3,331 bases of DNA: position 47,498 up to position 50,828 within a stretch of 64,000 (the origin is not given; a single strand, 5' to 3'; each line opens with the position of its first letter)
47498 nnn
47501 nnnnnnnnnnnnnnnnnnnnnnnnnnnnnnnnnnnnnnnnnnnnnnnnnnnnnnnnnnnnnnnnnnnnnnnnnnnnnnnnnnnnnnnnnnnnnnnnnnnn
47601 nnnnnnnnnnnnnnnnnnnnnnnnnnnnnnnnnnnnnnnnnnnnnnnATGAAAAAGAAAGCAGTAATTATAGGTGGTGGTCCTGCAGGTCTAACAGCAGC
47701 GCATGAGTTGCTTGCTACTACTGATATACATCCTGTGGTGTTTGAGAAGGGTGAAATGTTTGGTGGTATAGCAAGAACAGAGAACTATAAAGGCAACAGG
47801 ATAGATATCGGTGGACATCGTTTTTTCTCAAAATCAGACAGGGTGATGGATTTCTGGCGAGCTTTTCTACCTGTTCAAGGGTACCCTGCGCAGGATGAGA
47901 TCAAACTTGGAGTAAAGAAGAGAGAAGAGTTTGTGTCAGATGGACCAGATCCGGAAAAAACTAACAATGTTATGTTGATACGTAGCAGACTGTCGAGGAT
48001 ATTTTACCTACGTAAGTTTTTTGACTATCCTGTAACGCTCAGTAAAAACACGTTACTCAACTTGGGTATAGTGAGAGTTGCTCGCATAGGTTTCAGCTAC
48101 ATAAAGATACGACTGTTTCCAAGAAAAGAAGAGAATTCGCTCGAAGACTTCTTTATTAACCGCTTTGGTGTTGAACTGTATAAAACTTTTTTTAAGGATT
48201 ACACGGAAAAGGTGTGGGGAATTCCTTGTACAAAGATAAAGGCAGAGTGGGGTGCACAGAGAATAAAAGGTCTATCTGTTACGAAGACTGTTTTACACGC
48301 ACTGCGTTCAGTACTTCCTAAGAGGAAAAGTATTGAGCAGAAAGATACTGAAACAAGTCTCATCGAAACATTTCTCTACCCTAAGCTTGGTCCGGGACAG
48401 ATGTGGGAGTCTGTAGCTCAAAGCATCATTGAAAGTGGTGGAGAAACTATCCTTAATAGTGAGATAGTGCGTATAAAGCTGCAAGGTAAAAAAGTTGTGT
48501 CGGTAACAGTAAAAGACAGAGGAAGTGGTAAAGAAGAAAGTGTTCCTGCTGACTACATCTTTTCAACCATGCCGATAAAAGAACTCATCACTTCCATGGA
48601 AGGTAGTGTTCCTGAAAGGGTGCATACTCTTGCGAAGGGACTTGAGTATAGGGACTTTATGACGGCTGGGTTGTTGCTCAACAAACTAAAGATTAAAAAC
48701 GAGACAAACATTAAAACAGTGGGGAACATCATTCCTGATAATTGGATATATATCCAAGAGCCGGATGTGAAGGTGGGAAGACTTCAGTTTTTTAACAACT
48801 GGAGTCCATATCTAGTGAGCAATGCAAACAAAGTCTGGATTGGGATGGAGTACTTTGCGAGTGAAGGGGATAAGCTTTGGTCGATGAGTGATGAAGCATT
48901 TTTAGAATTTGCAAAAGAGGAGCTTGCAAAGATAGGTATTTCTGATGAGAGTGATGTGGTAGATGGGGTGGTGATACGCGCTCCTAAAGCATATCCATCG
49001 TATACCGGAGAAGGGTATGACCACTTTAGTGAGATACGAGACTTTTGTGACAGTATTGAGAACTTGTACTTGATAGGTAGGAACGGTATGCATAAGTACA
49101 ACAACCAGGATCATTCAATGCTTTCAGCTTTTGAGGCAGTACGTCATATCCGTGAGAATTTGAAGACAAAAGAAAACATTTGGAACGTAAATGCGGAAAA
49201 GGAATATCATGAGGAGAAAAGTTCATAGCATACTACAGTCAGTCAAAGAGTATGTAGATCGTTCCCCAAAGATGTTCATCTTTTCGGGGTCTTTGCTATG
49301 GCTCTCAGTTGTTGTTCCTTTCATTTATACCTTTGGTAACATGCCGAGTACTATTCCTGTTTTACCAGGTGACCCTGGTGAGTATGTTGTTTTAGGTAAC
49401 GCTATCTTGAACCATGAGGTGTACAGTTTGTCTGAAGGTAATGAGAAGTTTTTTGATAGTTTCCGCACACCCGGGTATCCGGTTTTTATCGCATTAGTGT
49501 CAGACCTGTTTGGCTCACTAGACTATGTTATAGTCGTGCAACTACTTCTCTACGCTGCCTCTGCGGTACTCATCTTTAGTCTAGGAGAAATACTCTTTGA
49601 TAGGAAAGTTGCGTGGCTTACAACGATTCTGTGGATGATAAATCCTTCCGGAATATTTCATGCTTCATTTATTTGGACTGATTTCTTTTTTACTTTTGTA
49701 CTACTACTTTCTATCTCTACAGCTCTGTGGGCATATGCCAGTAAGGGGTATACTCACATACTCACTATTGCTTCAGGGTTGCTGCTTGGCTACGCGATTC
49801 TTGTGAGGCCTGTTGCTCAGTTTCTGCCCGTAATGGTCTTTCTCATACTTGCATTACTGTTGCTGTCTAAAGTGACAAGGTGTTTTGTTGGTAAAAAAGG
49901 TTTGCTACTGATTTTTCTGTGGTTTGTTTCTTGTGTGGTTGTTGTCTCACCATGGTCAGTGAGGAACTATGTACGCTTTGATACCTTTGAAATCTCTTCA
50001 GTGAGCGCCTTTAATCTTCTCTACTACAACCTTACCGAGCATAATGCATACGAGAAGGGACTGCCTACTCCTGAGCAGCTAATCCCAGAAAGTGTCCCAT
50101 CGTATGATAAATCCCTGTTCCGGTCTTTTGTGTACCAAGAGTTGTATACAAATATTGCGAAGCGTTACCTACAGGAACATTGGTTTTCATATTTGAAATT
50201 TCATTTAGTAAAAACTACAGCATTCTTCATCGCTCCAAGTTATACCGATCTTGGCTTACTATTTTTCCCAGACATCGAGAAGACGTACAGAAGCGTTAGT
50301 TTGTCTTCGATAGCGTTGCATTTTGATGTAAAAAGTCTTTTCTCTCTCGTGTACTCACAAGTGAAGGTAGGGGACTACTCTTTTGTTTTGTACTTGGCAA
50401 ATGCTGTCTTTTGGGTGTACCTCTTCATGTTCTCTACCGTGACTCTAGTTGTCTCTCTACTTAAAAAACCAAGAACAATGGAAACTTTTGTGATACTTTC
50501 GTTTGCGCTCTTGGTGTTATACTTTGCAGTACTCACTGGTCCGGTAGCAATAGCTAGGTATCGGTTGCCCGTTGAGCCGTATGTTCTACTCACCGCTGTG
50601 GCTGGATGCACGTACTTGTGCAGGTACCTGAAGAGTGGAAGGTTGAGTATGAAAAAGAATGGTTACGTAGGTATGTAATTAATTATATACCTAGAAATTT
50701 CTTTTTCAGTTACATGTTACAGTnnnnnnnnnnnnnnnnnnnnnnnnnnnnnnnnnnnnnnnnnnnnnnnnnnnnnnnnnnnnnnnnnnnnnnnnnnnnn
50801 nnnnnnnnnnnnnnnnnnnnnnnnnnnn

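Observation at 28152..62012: About 34-kb surface-glycan super-locus with at least 10 glycosyltransferases and accessory modification enzymes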

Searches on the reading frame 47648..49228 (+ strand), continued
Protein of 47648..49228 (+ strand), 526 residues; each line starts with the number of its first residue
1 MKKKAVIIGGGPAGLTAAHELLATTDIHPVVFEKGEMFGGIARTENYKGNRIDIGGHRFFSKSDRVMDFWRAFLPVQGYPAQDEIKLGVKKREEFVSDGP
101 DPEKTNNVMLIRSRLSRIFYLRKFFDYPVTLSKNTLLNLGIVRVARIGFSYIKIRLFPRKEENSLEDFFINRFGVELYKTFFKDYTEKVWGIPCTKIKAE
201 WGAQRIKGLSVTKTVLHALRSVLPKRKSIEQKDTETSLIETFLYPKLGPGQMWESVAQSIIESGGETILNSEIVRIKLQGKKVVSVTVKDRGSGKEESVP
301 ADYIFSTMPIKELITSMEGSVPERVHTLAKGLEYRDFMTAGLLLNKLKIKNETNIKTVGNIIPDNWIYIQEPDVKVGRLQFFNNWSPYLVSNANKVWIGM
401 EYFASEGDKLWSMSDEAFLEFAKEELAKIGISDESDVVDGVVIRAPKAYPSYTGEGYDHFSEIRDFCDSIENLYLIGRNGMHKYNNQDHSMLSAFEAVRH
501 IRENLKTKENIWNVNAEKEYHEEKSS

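Call 53: search_solved_structures(query=window:47648-49228:+, max_evalue=1e-8, show_alignments=2)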
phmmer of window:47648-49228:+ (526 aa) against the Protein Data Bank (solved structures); distinct sequences matched with E-value up to 1e-8: 11.
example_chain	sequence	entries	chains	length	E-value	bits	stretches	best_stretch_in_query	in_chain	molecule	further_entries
4dsg_A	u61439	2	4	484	6.8e-11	44.8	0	161-509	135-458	UDP-galactopyranose mutase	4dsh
3uka_A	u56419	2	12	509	7.4e-10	41.4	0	163-397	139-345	UDP-galactopyranose mutase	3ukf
3ukl_A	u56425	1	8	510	7.4e-10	41.4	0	163-397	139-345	UDP-galactopyranose mutase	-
3ukh_A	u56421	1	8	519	8.2e-10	41.3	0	163-397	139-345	UDP-galactopyranose mutase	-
4u8l_A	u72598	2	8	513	1.3e-09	40.6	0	163-388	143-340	UDP-galactopyranose mutase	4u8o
4u8k_A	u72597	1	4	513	1.5e-09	40.4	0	163-388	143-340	UDP-galactopyranose mutase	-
3ute_A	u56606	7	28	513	1.6e-09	40.3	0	163-388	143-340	UDP-galactopyranose mutase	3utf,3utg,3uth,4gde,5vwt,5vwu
4u8j_A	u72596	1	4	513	1.7e-09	40.2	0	163-388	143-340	UDP-galactopyranose mutase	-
3ukq_A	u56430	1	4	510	1.9e-09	40.1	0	163-395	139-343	UDP-galactopyranose mutase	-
3ukk_A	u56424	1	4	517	2.2e-09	39.8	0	163-397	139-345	UDP-galactopyranose mutase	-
3ukp_A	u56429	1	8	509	4e-09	39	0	163-388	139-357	UDP-galactopyranose mutase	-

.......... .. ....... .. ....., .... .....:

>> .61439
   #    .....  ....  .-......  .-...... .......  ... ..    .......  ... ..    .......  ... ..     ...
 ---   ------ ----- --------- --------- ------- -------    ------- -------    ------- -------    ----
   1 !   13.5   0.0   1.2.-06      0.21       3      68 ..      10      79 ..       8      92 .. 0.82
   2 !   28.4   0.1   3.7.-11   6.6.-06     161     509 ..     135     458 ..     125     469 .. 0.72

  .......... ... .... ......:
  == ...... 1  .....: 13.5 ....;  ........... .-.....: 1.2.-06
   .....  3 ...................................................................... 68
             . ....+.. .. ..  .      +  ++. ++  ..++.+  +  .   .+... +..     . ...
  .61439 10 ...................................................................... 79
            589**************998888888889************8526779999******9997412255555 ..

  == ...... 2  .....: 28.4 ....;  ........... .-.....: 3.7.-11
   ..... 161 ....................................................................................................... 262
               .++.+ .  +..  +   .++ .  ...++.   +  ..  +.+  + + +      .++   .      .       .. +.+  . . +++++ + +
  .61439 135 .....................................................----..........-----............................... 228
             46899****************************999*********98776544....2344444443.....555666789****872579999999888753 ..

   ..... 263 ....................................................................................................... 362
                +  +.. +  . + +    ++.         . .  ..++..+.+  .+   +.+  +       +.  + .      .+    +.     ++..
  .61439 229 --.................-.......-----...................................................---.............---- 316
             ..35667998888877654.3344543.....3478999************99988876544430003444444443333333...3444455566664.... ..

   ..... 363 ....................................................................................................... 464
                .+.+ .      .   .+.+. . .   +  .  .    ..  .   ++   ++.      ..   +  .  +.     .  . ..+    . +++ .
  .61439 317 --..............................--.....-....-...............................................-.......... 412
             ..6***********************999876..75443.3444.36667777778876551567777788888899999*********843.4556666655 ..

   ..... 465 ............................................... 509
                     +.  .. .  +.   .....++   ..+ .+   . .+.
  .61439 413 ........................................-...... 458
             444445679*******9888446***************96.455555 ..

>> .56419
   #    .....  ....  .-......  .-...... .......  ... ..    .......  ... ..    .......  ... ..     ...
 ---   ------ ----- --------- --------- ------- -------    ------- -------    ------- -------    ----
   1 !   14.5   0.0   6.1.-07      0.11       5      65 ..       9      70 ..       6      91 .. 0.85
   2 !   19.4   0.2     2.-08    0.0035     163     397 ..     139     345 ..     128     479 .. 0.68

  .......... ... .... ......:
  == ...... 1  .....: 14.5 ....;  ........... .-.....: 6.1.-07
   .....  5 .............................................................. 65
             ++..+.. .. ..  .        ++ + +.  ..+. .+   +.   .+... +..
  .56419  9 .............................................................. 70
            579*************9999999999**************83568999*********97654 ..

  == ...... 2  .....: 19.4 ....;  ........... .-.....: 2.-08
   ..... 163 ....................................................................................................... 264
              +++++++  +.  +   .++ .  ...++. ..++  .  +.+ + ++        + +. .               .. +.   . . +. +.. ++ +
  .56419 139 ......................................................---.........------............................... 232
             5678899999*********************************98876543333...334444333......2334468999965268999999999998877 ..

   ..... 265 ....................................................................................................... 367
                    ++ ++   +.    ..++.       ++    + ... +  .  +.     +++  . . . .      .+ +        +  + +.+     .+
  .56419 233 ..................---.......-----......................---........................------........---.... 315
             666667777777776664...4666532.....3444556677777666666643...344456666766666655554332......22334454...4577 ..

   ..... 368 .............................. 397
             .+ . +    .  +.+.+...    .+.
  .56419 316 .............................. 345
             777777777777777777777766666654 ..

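Call 84: search_dna_similar(query=window:47648-49228:+, collection=plasmids, mode=protein, max_rows=12)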
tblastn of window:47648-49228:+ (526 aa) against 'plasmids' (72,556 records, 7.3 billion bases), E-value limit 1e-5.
Records with a match: 8; places in all: 8; records where one place covers at least 80% of the query: 8.
Best place of each record, by identity: <60% 8.
By first word of the organism name: Gloeothece 2; Novosphingobium 2; Methylomagnum 2; Aeromonas 1; Streptomyces 1.
By predicted mobility (MOB-suite, as given by PLSDB): non-mobilizable 6; conjugative 2.
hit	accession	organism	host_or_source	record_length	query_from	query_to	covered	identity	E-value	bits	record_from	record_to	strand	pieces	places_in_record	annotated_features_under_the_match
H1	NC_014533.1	Gloeothece verrucosa PCC 7822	fresh water in rice field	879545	5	523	99%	44.2%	1e-127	418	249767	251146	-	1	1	NAD(P)/FAD-dependent oxidoreductase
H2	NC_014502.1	Gloeothece verrucosa PCC 7822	fresh water in rice field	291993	5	523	99%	43.1%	2e-122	402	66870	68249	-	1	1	NAD(P)/FAD-dependent oxidoreductase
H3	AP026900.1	Novosphingobium sp. MBES04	-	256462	6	522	98%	39.6%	3e-107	359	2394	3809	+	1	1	FAD-dependent oxidoreductase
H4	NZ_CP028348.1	Novosphingobium sp. THN1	cell culture,surface water of Lake Taihu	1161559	2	522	99%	38.5%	1e-101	342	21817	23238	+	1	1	record has no annotation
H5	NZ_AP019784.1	Methylomagnum ishizawai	-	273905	3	526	100%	37.5%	6e-100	338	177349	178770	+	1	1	NAD(P)/FAD-dependent oxidoreductase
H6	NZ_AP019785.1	Methylomagnum ishizawai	-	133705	6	526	99%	37.0%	1e-96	328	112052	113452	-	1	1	NAD(P)/FAD-dependent oxidoreductase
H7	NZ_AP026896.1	Aeromonas caviae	Microbe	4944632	2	525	100%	23.5%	6e-27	123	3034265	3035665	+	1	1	none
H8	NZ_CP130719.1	Streptomyces sp. NBC_01334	-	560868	4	506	96%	20.1%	4e-9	67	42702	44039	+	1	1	FAD-dependent oxidoreductase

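Call 87: get_annotated_region(hit=H1, flank=7000)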
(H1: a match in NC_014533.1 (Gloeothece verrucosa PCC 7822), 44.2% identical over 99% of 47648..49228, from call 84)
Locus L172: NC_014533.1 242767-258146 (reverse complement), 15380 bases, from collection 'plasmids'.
description: Gloeothece verrucosa PCC 7822 plasmid Cy782201, complete sequence
organism: Gloeothece verrucosa PCC 7822 (NCBI taxid 497965)
taxonomy: Bacteria; Cyanobacteriota; Cyanophyceae; Chroococcales; Aphanothecaceae; Gloeothece; Gloeothece verrucosa; Gloeothece verrucosa PCC 7822
host: -; source: fresh water in rice field; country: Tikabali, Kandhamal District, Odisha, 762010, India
typing (MOB-suite, as given by PLSDB): non-mobilizable; mating-pair formation MPF_T
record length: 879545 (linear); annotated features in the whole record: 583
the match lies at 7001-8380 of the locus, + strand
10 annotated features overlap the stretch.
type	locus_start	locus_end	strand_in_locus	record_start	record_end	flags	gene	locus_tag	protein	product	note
CDS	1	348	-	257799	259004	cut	-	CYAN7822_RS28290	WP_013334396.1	glycosyltransferase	-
CDS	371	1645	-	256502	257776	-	-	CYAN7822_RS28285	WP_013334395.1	glycosyltransferase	-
CDS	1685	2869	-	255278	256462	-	-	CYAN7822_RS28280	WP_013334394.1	glycosyltransferase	-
CDS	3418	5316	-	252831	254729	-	-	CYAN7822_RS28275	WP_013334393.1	cadherin-like domain-containing protein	-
CDS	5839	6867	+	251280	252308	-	-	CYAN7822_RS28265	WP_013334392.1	glycosyltransferase family A protein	-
CDS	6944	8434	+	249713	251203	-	-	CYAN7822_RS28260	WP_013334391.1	NAD(P)/FAD-dependent oxidoreductase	-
CDS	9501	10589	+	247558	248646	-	-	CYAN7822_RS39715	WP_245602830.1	glycosyltransferase family A protein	-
CDS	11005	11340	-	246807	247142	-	-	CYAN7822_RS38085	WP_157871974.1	hypothetical protein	-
CDS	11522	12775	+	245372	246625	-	-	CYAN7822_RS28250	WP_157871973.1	hypothetical protein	-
CDS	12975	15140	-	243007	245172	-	-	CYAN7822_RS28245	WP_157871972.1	multicopper oxidase domain-containing protein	-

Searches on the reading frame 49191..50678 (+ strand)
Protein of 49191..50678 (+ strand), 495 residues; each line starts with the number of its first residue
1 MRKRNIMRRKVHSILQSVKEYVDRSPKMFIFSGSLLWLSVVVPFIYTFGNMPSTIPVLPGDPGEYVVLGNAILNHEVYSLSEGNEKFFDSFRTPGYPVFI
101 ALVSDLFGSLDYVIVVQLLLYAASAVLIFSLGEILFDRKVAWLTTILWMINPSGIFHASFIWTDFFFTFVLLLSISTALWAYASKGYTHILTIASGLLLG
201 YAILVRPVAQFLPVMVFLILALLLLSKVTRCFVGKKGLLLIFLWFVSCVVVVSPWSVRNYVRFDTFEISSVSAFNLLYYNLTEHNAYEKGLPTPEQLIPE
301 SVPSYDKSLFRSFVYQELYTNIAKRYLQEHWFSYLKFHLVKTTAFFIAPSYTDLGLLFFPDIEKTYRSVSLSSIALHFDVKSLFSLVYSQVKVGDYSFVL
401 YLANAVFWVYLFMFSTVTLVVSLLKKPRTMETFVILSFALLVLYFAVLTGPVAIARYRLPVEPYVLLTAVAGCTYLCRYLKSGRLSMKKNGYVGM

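Call 4: search_protein_families(library=pfam, proteins=[window:49191-50678:+], max_evalue=0.01)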
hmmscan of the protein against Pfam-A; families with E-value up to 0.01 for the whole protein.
window:49191-50678:+ (495 aa): 2 families
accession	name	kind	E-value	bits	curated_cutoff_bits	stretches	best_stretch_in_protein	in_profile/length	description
PF13231.12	PMT_2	-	1.7e-05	25.5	26.1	1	93-255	3-160/160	Dolichyl-phosphate-mannose-protein mannosyltransferase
PF02366.24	PMT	-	0.00071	19.6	22.7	1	119-263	92-238/245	Dolichyl-phosphate-mannose-protein mannosyltransferase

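Call 13: search_protein_families(library=ncbifam, proteins=[window:49191-50678:+], max_evalue=0.001)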
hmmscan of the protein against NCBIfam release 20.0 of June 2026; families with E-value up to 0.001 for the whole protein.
window:49191-50678:+ (495 aa): 0 families

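Call 55: search_protein_families(library=pfam, proteins=[window:49191-50678:+], max_evalue=10)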
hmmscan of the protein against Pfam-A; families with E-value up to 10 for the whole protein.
window:49191-50678:+ (495 aa): 2 families
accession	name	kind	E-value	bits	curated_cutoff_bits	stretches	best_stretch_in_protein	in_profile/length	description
PF13231.12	PMT_2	-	1.7e-05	25.5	26.1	1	93-255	3-160/160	Dolichyl-phosphate-mannose-protein mannosyltransferase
PF02366.24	PMT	-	0.00071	19.6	22.7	1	119-263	92-238/245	Dolichyl-phosphate-mannose-protein mannosyltransferase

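Call 93: search_solved_structures(query=window:49191-50678:+, max_evalue=1)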
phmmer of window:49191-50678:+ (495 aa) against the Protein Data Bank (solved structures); distinct sequences matched with E-value up to 1: 1.
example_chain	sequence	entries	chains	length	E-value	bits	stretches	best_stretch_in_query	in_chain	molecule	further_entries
5ti8_A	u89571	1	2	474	0.026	16.9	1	48-104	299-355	Aminotransferase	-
